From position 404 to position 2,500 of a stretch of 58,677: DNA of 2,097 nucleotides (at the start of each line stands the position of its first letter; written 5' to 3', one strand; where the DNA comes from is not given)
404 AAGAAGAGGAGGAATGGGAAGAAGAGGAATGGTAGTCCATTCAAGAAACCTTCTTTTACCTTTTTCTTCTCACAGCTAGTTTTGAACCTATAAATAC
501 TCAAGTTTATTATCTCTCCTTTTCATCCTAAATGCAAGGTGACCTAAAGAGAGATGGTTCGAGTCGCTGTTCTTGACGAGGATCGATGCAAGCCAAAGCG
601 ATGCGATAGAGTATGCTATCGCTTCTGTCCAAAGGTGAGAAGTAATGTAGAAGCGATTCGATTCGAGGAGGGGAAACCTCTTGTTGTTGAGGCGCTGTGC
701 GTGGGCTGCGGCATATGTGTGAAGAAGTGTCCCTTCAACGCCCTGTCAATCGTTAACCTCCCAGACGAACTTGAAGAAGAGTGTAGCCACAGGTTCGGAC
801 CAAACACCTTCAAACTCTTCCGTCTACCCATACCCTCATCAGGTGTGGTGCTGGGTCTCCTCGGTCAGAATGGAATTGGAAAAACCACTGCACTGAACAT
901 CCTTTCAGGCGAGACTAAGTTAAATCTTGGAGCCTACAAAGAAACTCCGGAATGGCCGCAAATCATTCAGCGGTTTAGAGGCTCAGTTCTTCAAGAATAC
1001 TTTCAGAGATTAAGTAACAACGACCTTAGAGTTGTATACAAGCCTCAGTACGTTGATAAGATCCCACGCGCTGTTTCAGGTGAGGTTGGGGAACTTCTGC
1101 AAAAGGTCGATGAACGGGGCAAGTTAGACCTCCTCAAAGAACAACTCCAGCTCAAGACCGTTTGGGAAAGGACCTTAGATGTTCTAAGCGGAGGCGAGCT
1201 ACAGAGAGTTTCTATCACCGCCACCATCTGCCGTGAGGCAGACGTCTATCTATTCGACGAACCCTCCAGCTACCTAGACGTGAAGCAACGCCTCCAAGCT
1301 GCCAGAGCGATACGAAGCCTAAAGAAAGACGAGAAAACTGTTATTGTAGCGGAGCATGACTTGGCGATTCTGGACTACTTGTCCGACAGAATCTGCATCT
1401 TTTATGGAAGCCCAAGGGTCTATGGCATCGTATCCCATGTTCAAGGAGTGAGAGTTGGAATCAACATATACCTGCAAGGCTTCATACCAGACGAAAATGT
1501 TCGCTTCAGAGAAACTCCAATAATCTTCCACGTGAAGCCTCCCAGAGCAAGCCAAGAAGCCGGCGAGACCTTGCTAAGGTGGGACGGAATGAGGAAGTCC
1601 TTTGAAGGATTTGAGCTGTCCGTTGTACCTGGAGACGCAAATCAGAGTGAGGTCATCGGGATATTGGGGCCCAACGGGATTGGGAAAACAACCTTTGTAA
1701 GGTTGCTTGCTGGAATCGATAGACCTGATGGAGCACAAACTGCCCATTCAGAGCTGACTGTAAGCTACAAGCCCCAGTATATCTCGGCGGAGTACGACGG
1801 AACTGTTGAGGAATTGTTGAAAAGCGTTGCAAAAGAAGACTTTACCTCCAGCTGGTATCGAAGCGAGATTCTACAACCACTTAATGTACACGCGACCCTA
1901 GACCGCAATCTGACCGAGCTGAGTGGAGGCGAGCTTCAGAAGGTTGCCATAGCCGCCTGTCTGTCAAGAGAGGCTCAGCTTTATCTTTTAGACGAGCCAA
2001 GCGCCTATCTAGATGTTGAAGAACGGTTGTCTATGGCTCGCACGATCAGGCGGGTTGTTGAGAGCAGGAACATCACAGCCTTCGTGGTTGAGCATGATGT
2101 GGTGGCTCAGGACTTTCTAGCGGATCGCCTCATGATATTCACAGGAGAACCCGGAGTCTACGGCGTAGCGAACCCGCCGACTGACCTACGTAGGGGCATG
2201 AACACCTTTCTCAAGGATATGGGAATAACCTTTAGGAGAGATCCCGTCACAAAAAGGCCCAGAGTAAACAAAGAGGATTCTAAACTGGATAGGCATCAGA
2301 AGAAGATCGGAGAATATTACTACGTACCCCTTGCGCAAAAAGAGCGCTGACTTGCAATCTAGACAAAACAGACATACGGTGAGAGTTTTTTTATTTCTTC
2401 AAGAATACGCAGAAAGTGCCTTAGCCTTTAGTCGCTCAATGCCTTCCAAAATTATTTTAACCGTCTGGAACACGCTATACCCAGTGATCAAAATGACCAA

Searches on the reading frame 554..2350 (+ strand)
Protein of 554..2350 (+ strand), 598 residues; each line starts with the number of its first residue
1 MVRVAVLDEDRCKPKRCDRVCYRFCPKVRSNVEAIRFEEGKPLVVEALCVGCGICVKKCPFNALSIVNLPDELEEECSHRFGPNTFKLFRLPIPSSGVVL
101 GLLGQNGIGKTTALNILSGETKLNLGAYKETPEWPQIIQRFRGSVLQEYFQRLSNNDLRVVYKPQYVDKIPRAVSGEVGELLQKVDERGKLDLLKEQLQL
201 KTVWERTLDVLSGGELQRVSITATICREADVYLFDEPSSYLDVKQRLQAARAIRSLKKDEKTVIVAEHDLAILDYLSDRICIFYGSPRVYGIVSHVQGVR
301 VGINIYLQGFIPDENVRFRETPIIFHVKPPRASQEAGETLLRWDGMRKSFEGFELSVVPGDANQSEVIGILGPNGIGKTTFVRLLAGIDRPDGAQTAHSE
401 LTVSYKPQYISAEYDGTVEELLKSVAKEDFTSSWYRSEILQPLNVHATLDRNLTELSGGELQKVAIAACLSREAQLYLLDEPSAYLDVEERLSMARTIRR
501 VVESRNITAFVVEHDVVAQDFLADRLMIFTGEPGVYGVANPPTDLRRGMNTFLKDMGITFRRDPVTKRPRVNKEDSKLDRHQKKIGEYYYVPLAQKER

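Call 6: find_related_loci(query=window:554-2350:+, collection=genome_contigs, flank=6000)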
Query window:554-2350:+ (598 aa) in genome_contigs; peptide patterns used: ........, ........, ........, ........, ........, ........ (x = any residue, [..] = any of these).
252 stretches matched a pattern; 176 encode a relative of the query (tblastn E <= 1e-3); the best 80 are kept; 80 distinct loci.
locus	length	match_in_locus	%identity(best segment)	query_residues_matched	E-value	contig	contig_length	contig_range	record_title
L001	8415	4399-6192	88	1-598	0e+0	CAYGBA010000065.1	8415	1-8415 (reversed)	MAG TPA_asm: uncultured Candidatus Bathyarchaeia archaeon isolate ERP108616_co2_86 genome assembly, contig: NODE_16602_l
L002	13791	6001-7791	85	1-597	0e+0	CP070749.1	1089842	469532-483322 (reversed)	MAG: Candidatus Bathyarchaeota archaeon isolate bin345 chromosome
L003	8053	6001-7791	84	1-596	0e+0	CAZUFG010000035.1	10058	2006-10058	MAG TPA_asm: uncultured Candidatus Bathyarchaeia archaeon isolate binchicken_co10_144 genome assembly, contig: NODE_5266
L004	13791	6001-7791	85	1-597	0e+0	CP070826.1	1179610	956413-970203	MAG: Candidatus Bathyarchaeota archaeon isolate bin1106 chromosome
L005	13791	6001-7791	83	1-596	0e+0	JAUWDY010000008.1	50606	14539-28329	MAG: Candidatus Bathyarchaeota archaeon isolate CSMAG_2176 CSMAG_2176_k141_58363_length_50606_cov_12.9324, whole genome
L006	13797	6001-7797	81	1-598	0e+0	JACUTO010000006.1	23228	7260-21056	MAG: Candidatus Bathyarchaeota archaeon isolate Kmv02 NODE_1041_length_23228_cov_36.882967, whole genome shotgun sequenc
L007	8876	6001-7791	82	1-596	0e+0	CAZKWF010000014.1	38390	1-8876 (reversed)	MAG TPA_asm: uncultured Candidatus Bathyarchaeia archaeon isolate binchicken_co294_181 genome assembly, contig: NODE_150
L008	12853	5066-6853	80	1-596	0e+0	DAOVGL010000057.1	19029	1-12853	MAG TPA_asm: Candidatus Bathyarchaeota archaeon isolate CSMAG_1134 CSMAG_1134_k141_978186_length_19029_cov_12.9860, whol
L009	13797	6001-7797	78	1-598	0e+0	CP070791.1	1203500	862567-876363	MAG: Candidatus Bathyarchaeota archaeon isolate bin1445 chromosome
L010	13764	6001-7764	79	1-588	0e+0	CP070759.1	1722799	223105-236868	MAG: Candidatus Bathyarchaeota archaeon isolate bin28 chromosome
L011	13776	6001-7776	79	1-591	0e+0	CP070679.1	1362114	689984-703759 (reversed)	MAG: Candidatus Bathyarchaeota archaeon isolate bin695 chromosome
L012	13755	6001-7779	79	1-592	0e+0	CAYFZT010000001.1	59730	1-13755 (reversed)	MAG TPA_asm: uncultured Candidatus Bathyarchaeia archaeon isolate ERP108616_co2_78 genome assembly, contig: NODE_476_len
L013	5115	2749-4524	76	1-591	0e+0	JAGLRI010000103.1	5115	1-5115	MAG: Candidatus Bathyarchaeota archaeon isolate RS_9_1 ROV157_9.bin.1.fa_103, whole genome shotgun sequence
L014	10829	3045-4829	73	1-596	0e+0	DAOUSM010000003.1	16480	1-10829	MAG TPA_asm: Candidatus Bathyarchaeota archaeon isolate CSMAG_546 CSMAG_546_k127_71830_length_16480_cov_11.0000, whole g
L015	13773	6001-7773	75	1-591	0e+0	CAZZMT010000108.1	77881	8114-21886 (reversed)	MAG TPA_asm: uncultured Candidatus Bathyarchaeia archaeon isolate binchicken_co25_93 genome assembly, contig: k141_16625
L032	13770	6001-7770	74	1-591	0e+0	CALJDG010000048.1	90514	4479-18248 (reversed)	MAG: uncultured archaeon isolate S1_Bin_MAXBIN__046_sub_1 genome assembly, contig: c_000000131404, whole genome shotgun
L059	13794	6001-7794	55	1-591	0e+0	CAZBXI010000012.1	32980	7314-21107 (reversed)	MAG TPA_asm: uncultured Desulfurococcales archaeon isolate binchicken_co6_532 genome assembly, contig: NODE_986_length_3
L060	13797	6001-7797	55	1-592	0e+0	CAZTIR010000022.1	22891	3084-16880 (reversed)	MAG TPA_asm: uncultured Desulfurococcales archaeon isolate SRP163575_co1_291 genome assembly, contig: NODE_4614_length_2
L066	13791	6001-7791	53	1-591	0e+0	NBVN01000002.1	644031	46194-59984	MAG: Zestosphaera tikiterensis isolate NZ3 Iph_new_4C, whole genome shotgun sequence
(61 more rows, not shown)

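Call 7: search_protein_families(library=pfam, proteins=[window:554-2350:+])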
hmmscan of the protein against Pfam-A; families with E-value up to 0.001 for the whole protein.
window:554-2350:+ (598 aa): 13 families
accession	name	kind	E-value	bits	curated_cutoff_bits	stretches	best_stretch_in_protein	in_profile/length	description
PF00005.33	ABC_tran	-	9.7e-37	127.1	25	2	361-483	7-136/137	ABC transporter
PF04068.21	Fer4_RLI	-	5.5e-10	39.3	23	1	2-31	1-33/35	Possible Fer4-like domain in RNase L inhibitor, RLI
PF13304.12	AAA_21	-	2.7e-09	38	27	0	368-388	2-22/304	AAA domain, putative AbiEii toxin, Type IV TA system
PF02463.25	SMC_N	-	1.5e-08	34.8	40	0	444-512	135-195/220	RecF/RecN/SMC N terminal domain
PF00037.32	Fer4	-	5.8e-07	29.5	21.1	1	44-64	3-23/24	4Fe-4S binding domain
PF14697.11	Fer4_21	-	3.6e-06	27.5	35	1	5-64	1-57/59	4Fe-4S dicluster domain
PF12837.12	Fer4_6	-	8.2e-06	26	25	1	42-64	2-24/24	4Fe-4S binding domain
PF13237.11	Fer4_10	-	2e-05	24.9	25.5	1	6-60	3-53/53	4Fe-4S dicluster domain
PF25160.1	LdpA_Fe-S-bd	-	3e-05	24.1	27.6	1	14-65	2-44/49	LdpA Fe-S cluster-binding domain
PF03193.22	RsgA_GTPase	-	0.00054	20.3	30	0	100-130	109-139/174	RsgA GTPase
PF00004.35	AAA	-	0.00072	20.4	21.2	0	370-388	3-21/131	ATPase family associated with various cellular activities (AAA)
PF13191.12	AAA_16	-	0.00085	20.3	32.6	0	364-427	23-86/167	AAA ATPase domain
PF12797.12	Fer4_2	-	0.00098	19.4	24.5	1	41-61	2-22/22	4Fe-4S binding domain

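Call 30: search_protein_families(library=pfam, proteins=[L059:4186-4812:+, L059:4800-5366:+, L059:5579-5860:+, L059:7869-9035:+, L060:5044-5964:+, L060:7688-8452:+, L060:8481-8912:+, L060:9126-10529:-, L066:5018-5572:+, L066:7863-8408:+], max_evalue=0.001)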
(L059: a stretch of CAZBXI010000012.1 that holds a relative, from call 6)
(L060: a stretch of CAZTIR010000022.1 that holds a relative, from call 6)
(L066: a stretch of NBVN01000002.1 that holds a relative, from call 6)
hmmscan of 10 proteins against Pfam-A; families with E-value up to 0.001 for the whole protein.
L059:4186-4812:+ (208 aa): 2 families
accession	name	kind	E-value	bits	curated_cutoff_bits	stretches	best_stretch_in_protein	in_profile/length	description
PF00156.33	Pribosyltran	-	1.6e-25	89.7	26.3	1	21-154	14-152/158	Phosphoribosyl transferase domain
PF14681.12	UPRTase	-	3e-05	24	27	1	36-131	67-161/206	Uracil phosphoribosyltransferase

L059:4800-5366:+ (188 aa): 1 family
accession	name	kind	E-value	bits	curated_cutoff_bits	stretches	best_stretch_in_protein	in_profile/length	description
PF08617.15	CGI-121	-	9.3e-14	52.2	25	1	39-147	17-125/159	Kinase binding protein CGI-121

L059:5579-5860:+ (93 aa): 2 families
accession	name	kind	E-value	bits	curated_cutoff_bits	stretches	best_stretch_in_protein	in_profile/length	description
PF02150.21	Zn_ribbon_RPB9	-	1.1e-10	41.6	25.2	1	1-33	1-33/36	RNA polymerases M/15 Kd subunit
PF13453.11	Zn_ribbon_TFIIB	-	0.00042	20.1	22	1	4-28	2-26/41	Transcription factor zinc-finger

L059:7869-9035:+ (388 aa): 1 family
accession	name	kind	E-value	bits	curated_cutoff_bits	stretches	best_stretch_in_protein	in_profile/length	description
PF01950.21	FBPase_3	-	1.9e-189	629.8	25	1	11-370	1-360/361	Fructose-1,6-bisphosphatase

L060:5044-5964:+ (306 aa): 1 family
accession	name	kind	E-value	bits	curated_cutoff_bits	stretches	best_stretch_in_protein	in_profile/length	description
PF03537.19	Glyco_hydro_114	-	7e-12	45.5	27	1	43-180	37-186/231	Glycoside-hydrolase family GH114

L060:7688-8452:+ (254 aa): 1 family
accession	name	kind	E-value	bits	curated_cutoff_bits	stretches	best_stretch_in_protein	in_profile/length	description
PF00156.33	Pribosyltran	-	4.2e-27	94.8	26.3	1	78-217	2-152/158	Phosphoribosyl transferase domain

L060:8481-8912:+ (143 aa): 0 families

L060:9126-10529:- (467 aa): 12 families
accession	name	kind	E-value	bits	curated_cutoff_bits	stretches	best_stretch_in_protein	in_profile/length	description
PF00037.32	Fer4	-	9.5e-20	70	21.1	3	366-385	4-23/24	4Fe-4S binding domain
PF12838.12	Fer4_7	-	2.3e-13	50.8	27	2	337-384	2-52/52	4Fe-4S dicluster domain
PF13187.11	Fer4_9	-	1.7e-10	41.2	27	2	337-384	2-51/52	4Fe-4S dicluster domain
PF12797.12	Fer4_2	-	1.9e-10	40.4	24.5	2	365-381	5-21/22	4Fe-4S binding domain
PF13237.11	Fer4_10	-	1.1e-09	38.6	25.5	1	332-381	4-53/53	4Fe-4S dicluster domain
PF12837.12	Fer4_6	-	2.9e-09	36.8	25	2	332-352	4-24/24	4Fe-4S binding domain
PF13484.11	Fer4_16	-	2e-07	32.1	30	0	148-166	2-20/66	4Fe-4S double cluster binding domain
PF14697.11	Fer4_21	-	3.7e-07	30.6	35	1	332-384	3-56/59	4Fe-4S dicluster domain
PF13183.11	Fer4_8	-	2.9e-06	28.2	27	0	147-170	4-30/68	4Fe-4S dicluster domain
PF25160.1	LdpA_Fe-S-bd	-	1.5e-05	25.1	27.6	0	130-166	12-46/49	LdpA Fe-S cluster-binding domain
PF13459.11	Fer4_15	-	6e-05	24.1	22.4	0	332-349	3-20/66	4Fe-4S single cluster domain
PF12800.12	Fer4_4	-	0.00019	22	24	0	145-159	1-15/17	4Fe-4S binding domain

L066:5018-5572:+ (184 aa): 1 family
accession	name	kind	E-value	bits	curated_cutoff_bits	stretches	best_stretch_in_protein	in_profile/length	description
PF08617.15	CGI-121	-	1.7e-05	25.4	25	1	37-173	11-155/159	Kinase binding protein CGI-121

L066:7863-8408:+ (181 aa): 2 families
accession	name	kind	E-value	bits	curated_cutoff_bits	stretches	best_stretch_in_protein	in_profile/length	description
PF13238.12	AAA_18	-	7.9e-23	81.8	29.4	1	2-122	2-127/128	AAA domain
PF13207.12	AAA_17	-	0.00043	21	27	1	5-88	2-91/136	AAA domain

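Call 53: find_homologous_proteins(query=L066:5992-7833:+, max_evalue=1e-100)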
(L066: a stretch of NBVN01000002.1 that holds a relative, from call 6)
Query L066:5992-7833:+ (613 aa): 7951 proteins with E <= 1e-100 among 8000 candidates; the best 120 are listed.
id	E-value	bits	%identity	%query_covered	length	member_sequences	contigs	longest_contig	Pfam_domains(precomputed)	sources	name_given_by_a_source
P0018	0.0e+0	1374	99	100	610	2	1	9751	PF13173.13,PF04068.21,PF12837.13,PF00005.34,PF00037.33,PF02463.26,PF13304.13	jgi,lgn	-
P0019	0.0e+0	1283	90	100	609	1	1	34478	PF13173.13,PF04068.21,PF12837.13,PF00005.34,PF00037.33,PF02463.26,PF13237.12,PF13304.13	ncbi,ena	-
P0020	0.0e+0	1092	77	97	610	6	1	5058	PF04068.21,PF00005.34,PF02463.26,PF13304.13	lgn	-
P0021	0.0e+0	1086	77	96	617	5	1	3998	PF04068.21,PF00005.34,PF02463.26,PF13304.13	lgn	-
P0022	0.0e+0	1074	74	100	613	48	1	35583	PF04068.21,PF00005.34,PF02463.26,PF13304.13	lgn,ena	-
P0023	0.0e+0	1071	76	97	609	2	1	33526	PF04068.21,PF00005.34,PF02463.26,PF13304.13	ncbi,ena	-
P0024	0.0e+0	1055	73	100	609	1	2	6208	PF13173.13,PF04068.21,PF12837.13,PF00005.34,PF00037.33,PF02463.26,PF13237.12,PF13187.12,PF13304.13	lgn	-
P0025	0.0e+0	1053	73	100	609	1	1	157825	PF13173.13,PF04068.21,PF12837.13,PF00005.34,PF00037.33,PF02463.26,PF13237.12,PF13187.12,PF13304.13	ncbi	-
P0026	0.0e+0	1032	73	97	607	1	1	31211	PF04068.21,PF12837.13,PF00005.34,PF00037.33,PF02463.26,PF13237.12,PF13304.13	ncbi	-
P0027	0.0e+0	1024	72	97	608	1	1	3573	PF04068.21,PF12837.13,PF00005.34,PF00037.33,PF02463.26,PF13237.12,PF13304.13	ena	-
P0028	0.0e+0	1024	72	97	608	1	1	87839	PF04068.21,PF12837.13,PF00005.34,PF00037.33,PF02463.26,PF13237.12,PF13304.13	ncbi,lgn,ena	-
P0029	0.0e+0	1024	72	97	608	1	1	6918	PF04068.21,PF12837.13,PF00005.34,PF00037.33,PF02463.26,PF13237.12,PF13304.13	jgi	-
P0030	0.0e+0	1019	72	97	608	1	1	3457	PF04068.21,PF12837.13,PF00005.34,PF00037.33,PF02463.26,PF13237.12,PF13304.13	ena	-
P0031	0.0e+0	1011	71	97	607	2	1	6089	PF04068.21,PF12837.13,PF00005.34,PF00037.33,PF02463.26,PF13237.12,PF13304.13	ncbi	-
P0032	3.0e-297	1005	71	98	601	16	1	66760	PF04068.21,PF00005.34,PF00037.33,PF02463.26,PF13304.13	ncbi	-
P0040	3.5e-291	985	70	98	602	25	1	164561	PF04068.21,PF00005.34,PF00037.33,PF02463.26,PF13304.13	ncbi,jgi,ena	-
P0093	6.3e-234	796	58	97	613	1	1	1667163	PF14697.12,PF04068.21,PF12837.13,PF12838.13,PF00004.36,PF13401.13,PF03215.22,PF13304.13,PF13191.13,PF00005.34,PF00037.33,PF25160.2,PF02463.26,PF13237.12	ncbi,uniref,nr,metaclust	ncbi:ribosome biogenesis/translation initiation ATPase RLI [Hyperthermus butylicus]|uniref:RNase L i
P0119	1.4e-227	775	57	97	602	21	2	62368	PF13173.13,PF07693.21,PF04068.21,PF00004.36,PF13238.13,PF13304.13,PF12797.13,PF00005.34,PF13175.13,PF00037.33,PF13476.13,PF00910.29,PF02463.26,PF13237.12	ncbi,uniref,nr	ncbi:MAG: ribosome biogenesis/translation initiation ATPase RLI [Acidianus infernus]|uniref:ribosome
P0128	3.1e-226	771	55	97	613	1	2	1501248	PF14697.12,PF04068.21,PF12837.13,PF12838.13,PF00004.36,PF13401.13,PF13304.13,PF13191.13,PF00005.34,PF00037.33,PF02463.26,PF13237.12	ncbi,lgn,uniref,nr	ncbi:ATPase [Pyrodictium occultum]|uniref:ATPase n=1 Tax=Pyrodictium occultum TaxID=2309 RepID=A0A0V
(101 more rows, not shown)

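Call 54: find_encoding_contigs(protein=P0093, flank=8000, max_places=1)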
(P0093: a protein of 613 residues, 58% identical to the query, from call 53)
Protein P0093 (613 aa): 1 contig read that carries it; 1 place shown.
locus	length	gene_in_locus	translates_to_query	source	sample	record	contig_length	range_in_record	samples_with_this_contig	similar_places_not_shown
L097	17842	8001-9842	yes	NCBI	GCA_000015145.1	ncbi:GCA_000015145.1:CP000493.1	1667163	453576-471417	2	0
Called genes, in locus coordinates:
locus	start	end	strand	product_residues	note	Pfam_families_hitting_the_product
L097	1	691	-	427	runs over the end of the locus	PF00753:Lactamase_B, PF16661:Lactamase_B_6, PF12706:Lactamase_B_2 (weak), PF10996:Beta-Casp, PF07521:RMMBL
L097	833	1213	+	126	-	PF01849:NAC (weak), PF19026:UBA_HYPK (weak)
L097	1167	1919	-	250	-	PF01381:HTH_3 (weak), PF13560:HTH_31 (weak)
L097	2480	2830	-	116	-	-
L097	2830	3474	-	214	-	PF01997:Translin (weak)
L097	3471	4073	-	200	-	PF13238:AAA_18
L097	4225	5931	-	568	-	PF00118:Cpn60_TCP1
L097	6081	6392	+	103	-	PF00833:Ribosomal_S17e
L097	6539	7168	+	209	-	PF00156:Pribosyltran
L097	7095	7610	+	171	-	-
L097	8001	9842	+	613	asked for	PF04068:Fer4_RLI, PF12837:Fer4_6 (faint), PF12838:Fer4_7 (weak), PF14697:Fer4_21 (weak), PF25160:LdpA_Fe-S-bd (weak), PF00037:Fer4 (weak), PF00005:ABC_tran, PF00005:ABC_tran, +7 more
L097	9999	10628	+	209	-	-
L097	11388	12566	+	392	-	PF01950:FBPase_3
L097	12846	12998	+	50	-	PF02627:CMD (weak)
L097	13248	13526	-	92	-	-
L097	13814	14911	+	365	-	PF00155:Aminotran_1_2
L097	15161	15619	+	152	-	-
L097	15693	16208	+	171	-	PF01161:PBP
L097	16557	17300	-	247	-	PF00156:Pribosyltran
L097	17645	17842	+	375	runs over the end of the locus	PF04055:Radical_SAM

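Call 55: find_encoding_contigs(protein=P0128, flank=8000, max_places=1)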
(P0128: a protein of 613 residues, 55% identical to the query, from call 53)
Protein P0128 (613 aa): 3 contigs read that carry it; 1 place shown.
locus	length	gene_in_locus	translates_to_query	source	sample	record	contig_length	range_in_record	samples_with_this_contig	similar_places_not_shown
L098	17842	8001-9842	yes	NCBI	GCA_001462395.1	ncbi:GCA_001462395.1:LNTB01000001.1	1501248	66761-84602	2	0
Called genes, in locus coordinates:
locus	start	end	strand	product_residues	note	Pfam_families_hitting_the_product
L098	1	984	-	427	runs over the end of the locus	PF00753:Lactamase_B, PF13483:Lactamase_B_3 (faint), PF16661:Lactamase_B_6, PF23023:Anti-Pycsar_Apyc1 (weak), PF12706:Lactamase_B_2, PF10996:Beta-Casp, PF07521:RMMBL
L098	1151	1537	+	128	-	PF19026:UBA_HYPK (weak)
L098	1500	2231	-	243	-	PF13560:HTH_31 (weak), PF01381:HTH_3 (weak)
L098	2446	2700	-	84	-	-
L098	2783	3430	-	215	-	PF01997:Translin (faint)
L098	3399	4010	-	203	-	PF13238:AAA_18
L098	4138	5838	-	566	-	PF00118:Cpn60_TCP1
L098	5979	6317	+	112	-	PF00833:Ribosomal_S17e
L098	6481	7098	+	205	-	PF00156:Pribosyltran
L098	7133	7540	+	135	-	-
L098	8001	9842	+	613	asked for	PF04068:Fer4_RLI, PF12837:Fer4_6 (faint), PF12838:Fer4_7 (faint), PF13237:Fer4_10 (weak), PF14697:Fer4_21 (weak), PF00037:Fer4, PF00005:ABC_tran, PF00005:ABC_tran, +5 more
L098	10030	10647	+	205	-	-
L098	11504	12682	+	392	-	PF01950:FBPase_3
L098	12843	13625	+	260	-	PF00121:TIM, PF00218:IGPS (weak), PF03060:NMO (faint), PF05690:ThiG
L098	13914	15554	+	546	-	PF00324:AA_permease, PF13520:AA_permease_2, PF01909:NTP_transf_2 (weak)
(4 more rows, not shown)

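Call 56: find_encoding_contigs(protein=P0119, flank=8000, max_places=1)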
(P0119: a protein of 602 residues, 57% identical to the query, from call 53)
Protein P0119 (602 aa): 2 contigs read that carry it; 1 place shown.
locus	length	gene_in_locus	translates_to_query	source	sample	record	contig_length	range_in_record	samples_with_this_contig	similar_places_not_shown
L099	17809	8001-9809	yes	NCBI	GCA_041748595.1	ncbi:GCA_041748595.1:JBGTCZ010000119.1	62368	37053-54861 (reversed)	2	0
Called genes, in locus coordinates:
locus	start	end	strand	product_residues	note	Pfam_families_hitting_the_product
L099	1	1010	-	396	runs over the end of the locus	PF00931:NB-ARC (weak), PF01637:ATPase_2, PF13191:AAA_16, PF00004:AAA, PF13401:AAA_22, PF22606:Cdc6-ORC-like_ATPase_lid, PF22703:Cdc6_lid, PF09079:WHD_Cdc6, +1 more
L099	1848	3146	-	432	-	PF22641:TiaS_TCKD, PF08489:TiaS_FLD, PF23783:Zn_ribbon_TiaS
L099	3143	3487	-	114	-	PF22482:AsnC_trans_reg_3 (weak), PF01037:AsnC_trans_reg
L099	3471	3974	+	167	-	PF04034:Ribo_biogen_C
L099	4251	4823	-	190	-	PF12844:HTH_19, PF13560:HTH_31, PF01381:HTH_3, PF13443:HTH_26 (weak), PF00571:CBS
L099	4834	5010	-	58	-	PF03911:Sec61_beta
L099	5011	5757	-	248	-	PF01884:PcrB, PF00977:His_biosynth (weak)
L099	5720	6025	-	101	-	PF05129:Zn_ribbon_Elf1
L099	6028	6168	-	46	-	-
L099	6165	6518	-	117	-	-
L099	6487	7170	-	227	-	PF06026:Rib_5-P_isom_A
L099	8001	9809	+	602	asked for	PF04068:Fer4_RLI, PF13237:Fer4_10 (faint), PF00037:Fer4, PF12797:Fer4_2 (weak), PF02463:SMC_N (weak), PF07693:KAP_NTPase (faint), PF00005:ABC_tran, PF00005:ABC_tran, +7 more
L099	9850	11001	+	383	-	PF01950:FBPase_3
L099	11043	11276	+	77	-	PF00833:Ribosomal_S17e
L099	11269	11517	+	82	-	PF09138:Urm1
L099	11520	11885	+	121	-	-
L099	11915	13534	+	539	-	PF01935:DUF87, PF05872:HerA_C (faint), PF10412:TrwB_AAD_bind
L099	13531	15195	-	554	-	PF00118:Cpn60_TCP1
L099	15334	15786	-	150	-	PF08271:Zn_Ribbon_TF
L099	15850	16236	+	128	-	PF01974:tRNA_int_endo (weak)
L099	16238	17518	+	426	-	PF01409:tRNA-synt_2d (faint), PF13393:tRNA-synt_His, PF00587:tRNA-synt_2b, PF03129:HGTP_anticodon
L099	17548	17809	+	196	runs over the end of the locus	PF00227:Proteasome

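Call 57: find_encoding_contigs(protein=P0025, flank=8000, max_places=1)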
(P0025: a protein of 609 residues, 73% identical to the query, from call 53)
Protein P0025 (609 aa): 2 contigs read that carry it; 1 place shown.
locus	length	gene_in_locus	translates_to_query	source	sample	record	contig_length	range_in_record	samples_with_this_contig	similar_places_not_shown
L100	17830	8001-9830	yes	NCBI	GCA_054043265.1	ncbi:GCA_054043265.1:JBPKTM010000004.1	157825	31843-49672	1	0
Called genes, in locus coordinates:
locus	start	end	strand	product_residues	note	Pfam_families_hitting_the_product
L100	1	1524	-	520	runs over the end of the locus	PF01702:TGT, PF17884:DUF5591 (weak)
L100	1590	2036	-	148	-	PF14894:Lsm_C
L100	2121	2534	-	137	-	PF16992:RNA_pol_RpbG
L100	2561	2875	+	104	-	-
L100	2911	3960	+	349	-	PF01935:DUF87, PF05872:HerA_C (weak), PF10412:TrwB_AAD_bind (weak)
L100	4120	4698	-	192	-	PF00004:AAA (weak), PF13238:AAA_18, PF20720:nSTAND3 (faint), PF02223:Thymidylate_kin (faint), PF13207:AAA_17 (weak)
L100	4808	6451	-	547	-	PF00118:Cpn60_TCP1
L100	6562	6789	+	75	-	PF00833:Ribosomal_S17e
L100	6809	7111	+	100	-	PF02597:ThiS (weak)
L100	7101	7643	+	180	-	PF08617:CGI-121 (weak)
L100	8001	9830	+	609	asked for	PF04068:Fer4_RLI, PF12837:Fer4_6 (faint), PF13187:Fer4_9 (faint), PF13237:Fer4_10 (faint), PF00037:Fer4 (weak), PF02463:SMC_N (faint), PF00005:ABC_tran, PF00005:ABC_tran, +2 more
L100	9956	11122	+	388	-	PF01950:FBPase_3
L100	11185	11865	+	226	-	PF00121:TIM, PF00218:IGPS (weak)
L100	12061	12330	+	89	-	-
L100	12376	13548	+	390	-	PF00999:Na_H_Exchanger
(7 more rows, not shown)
